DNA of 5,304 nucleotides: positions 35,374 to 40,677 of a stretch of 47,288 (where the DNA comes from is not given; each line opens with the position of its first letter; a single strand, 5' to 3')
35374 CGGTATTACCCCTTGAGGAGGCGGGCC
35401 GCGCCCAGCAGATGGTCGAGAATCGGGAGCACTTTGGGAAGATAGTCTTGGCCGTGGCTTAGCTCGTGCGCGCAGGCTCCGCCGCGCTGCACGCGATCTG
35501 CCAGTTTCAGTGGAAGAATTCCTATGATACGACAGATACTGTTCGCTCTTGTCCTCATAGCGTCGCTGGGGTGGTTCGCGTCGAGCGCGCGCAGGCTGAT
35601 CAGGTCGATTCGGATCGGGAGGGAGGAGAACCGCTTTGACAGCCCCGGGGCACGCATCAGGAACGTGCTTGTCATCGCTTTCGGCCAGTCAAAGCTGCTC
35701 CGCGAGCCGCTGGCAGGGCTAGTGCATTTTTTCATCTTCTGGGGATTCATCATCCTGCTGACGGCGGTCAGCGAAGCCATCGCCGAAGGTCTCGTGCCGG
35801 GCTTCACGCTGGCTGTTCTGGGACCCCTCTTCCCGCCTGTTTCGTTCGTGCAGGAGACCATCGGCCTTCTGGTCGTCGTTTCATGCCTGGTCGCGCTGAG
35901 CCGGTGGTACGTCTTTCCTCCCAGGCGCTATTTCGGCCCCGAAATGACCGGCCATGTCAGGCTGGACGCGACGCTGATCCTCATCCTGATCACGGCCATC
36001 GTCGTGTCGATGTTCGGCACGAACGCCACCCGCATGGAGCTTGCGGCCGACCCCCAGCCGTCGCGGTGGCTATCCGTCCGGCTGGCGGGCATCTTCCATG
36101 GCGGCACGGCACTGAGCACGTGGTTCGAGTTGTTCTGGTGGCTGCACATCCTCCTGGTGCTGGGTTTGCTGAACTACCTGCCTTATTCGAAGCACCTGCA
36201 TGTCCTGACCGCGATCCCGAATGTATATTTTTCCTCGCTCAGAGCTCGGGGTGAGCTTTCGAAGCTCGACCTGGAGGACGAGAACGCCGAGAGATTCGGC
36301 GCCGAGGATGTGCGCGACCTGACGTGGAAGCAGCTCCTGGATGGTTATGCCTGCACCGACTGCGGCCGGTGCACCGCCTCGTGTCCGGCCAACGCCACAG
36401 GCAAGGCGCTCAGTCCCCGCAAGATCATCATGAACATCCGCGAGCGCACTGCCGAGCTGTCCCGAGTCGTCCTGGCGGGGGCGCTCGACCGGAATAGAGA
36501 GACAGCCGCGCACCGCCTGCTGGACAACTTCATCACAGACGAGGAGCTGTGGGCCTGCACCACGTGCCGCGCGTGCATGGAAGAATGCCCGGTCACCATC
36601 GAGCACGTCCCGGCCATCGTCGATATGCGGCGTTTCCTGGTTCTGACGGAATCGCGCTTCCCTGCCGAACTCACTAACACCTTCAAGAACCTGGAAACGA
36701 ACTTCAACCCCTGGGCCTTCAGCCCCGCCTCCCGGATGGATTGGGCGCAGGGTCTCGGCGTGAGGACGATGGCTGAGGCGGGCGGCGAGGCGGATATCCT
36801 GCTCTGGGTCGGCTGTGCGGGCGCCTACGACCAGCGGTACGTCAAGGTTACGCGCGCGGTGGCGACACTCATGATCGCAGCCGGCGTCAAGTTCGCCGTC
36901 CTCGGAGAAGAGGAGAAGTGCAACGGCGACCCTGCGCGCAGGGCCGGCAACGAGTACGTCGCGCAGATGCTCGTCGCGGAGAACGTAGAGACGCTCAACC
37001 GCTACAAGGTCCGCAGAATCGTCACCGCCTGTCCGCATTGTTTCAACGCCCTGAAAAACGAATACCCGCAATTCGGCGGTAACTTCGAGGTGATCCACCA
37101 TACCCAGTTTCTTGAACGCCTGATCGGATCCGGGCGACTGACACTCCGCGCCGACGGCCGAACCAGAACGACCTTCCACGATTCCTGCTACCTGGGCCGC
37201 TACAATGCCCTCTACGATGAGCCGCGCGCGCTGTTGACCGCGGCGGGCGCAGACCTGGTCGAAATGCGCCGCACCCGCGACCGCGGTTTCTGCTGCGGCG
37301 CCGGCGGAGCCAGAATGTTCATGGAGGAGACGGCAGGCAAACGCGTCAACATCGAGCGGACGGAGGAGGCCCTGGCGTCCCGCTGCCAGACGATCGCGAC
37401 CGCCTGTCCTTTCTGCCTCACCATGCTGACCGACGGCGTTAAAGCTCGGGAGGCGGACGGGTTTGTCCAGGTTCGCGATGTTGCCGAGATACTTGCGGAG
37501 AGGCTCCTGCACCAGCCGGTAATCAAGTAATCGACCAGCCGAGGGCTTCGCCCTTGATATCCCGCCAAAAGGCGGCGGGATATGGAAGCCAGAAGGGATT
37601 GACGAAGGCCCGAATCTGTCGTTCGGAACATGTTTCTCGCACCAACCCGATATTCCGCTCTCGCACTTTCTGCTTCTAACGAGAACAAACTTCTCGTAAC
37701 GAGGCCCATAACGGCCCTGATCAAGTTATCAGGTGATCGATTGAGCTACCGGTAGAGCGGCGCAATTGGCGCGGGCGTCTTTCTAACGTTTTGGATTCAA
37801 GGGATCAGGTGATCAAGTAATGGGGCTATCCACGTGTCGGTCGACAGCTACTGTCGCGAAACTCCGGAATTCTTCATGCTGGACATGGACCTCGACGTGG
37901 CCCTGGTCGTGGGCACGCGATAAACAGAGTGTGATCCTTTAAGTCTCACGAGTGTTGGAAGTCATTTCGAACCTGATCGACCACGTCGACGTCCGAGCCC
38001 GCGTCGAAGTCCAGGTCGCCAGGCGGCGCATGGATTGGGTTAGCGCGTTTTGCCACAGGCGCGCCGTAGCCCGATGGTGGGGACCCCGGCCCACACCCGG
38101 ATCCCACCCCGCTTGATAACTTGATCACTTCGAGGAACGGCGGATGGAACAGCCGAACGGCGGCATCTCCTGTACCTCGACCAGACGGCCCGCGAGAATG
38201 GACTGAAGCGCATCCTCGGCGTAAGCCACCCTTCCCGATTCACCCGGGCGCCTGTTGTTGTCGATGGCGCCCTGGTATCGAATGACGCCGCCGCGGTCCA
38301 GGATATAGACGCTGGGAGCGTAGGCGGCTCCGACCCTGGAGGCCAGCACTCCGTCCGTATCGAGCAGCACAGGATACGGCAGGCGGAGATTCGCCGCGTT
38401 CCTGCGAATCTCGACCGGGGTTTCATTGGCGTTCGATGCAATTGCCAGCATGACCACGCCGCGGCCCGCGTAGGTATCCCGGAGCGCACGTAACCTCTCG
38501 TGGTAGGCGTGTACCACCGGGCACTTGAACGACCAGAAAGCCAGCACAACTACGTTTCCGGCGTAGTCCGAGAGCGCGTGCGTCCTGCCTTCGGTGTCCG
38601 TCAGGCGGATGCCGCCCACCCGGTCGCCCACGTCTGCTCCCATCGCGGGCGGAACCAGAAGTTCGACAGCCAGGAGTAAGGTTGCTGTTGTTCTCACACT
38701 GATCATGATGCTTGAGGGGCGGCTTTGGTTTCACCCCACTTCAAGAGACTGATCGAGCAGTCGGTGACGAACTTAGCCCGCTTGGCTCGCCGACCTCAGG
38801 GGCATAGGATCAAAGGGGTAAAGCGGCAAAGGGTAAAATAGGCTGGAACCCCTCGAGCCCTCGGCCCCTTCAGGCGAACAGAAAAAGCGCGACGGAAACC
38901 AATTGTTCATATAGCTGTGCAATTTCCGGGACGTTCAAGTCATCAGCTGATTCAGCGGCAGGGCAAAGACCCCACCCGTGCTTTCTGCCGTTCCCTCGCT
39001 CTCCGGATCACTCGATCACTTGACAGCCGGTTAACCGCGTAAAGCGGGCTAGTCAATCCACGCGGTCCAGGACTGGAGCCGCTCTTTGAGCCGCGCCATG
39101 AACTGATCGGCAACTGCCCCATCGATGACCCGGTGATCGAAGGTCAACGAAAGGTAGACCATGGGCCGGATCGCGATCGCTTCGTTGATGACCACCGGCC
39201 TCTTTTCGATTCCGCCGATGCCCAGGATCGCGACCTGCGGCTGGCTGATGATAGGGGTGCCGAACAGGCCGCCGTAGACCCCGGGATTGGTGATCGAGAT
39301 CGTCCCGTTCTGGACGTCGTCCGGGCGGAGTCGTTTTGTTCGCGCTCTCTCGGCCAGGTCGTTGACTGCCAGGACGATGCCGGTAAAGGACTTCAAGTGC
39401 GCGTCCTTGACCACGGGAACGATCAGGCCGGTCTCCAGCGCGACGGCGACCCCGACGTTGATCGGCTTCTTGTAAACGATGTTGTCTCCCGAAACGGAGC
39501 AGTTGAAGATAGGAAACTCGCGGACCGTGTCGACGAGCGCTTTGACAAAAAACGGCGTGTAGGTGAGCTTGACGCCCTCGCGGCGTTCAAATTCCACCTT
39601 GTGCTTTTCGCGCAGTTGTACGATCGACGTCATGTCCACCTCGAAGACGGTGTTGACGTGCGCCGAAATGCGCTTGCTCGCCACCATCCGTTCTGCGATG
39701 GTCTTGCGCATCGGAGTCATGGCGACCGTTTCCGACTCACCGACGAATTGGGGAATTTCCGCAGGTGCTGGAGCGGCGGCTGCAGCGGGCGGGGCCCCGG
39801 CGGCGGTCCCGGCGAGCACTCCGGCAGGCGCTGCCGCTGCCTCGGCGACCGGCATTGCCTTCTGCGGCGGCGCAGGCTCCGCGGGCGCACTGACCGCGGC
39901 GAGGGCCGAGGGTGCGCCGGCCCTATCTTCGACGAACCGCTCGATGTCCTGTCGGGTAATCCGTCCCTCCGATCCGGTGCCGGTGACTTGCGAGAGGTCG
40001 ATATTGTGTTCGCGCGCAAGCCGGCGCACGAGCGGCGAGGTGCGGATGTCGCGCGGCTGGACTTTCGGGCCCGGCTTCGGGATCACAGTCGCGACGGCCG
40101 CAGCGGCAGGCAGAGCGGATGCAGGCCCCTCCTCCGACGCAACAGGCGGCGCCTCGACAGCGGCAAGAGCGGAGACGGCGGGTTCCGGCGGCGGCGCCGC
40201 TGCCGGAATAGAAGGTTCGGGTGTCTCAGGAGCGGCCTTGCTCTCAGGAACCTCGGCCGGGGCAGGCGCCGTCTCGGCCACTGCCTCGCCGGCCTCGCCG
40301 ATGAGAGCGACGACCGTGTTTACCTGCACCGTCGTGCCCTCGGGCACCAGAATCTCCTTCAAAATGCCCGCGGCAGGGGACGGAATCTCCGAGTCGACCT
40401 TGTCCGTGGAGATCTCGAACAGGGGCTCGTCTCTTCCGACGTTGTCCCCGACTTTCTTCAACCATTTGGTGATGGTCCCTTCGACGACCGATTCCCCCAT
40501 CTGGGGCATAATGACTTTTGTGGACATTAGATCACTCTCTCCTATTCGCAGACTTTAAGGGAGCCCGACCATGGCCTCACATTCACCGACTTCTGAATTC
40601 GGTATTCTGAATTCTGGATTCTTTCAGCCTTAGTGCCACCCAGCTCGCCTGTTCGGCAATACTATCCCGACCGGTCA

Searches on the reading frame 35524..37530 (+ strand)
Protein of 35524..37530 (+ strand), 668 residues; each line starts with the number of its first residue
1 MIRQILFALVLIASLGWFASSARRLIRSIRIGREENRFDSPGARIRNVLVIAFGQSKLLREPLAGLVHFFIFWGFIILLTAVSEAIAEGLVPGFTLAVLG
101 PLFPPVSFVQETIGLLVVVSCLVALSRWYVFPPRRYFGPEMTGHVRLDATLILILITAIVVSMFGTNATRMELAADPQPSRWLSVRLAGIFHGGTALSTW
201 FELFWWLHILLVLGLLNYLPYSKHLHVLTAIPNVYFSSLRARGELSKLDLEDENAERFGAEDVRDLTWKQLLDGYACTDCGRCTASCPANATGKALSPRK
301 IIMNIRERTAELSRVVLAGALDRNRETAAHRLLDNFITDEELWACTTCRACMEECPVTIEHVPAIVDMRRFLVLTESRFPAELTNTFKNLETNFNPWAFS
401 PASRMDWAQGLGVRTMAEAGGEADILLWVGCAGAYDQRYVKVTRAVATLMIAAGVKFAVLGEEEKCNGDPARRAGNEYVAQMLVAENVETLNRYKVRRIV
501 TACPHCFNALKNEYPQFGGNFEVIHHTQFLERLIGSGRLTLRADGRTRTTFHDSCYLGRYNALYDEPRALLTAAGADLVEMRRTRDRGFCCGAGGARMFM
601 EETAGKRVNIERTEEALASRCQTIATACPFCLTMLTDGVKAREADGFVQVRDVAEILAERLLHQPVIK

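Call 56: search_protein_families(library=pfam, proteins=[window:35524-37530:+], max_evalue=0.0001)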
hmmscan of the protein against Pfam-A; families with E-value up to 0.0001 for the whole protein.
window:35524-37530:+ (668 aa): 5 families
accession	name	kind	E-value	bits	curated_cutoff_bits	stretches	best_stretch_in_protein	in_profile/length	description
PF02754.22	CCG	-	2.1e-32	111.5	20.6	2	550-635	2-84/85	Cysteine-rich domain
PF13187.11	Fer4_9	-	6.5e-11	42.5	27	1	276-358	1-50/52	4Fe-4S dicluster domain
PF13237.11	Fer4_10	-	3.3e-10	40.2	25.5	1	273-356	5-53/53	4Fe-4S dicluster domain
PF13183.11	Fer4_8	-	2e-09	38.3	27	1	276-359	4-68/68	4Fe-4S dicluster domain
PF12838.12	Fer4_7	-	4.2e-05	24.4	27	1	277-358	2-51/52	4Fe-4S dicluster domain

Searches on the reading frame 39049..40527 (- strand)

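Call 56: search_protein_families(library=pfam, proteins=[window:39049-40527:-], max_evalue=0.0001)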
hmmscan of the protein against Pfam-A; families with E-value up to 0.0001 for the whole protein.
window:39049-40527:- (492 aa): 3 families
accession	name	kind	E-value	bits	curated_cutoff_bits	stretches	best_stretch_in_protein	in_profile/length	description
PF00198.28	2-oxoacid_dh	-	1.2e-82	277.3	23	1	264-489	3-229/232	2-oxoacid dehydrogenases acyltransferase (catalytic domain)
PF00364.28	Biotin_lipoyl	-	1.9e-21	76.1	22.1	1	4-76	2-73/73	Biotin-requiring enzyme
PF02817.22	E3_binding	-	1.1e-16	61.1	23.7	1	161-196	1-36/36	e3 binding domain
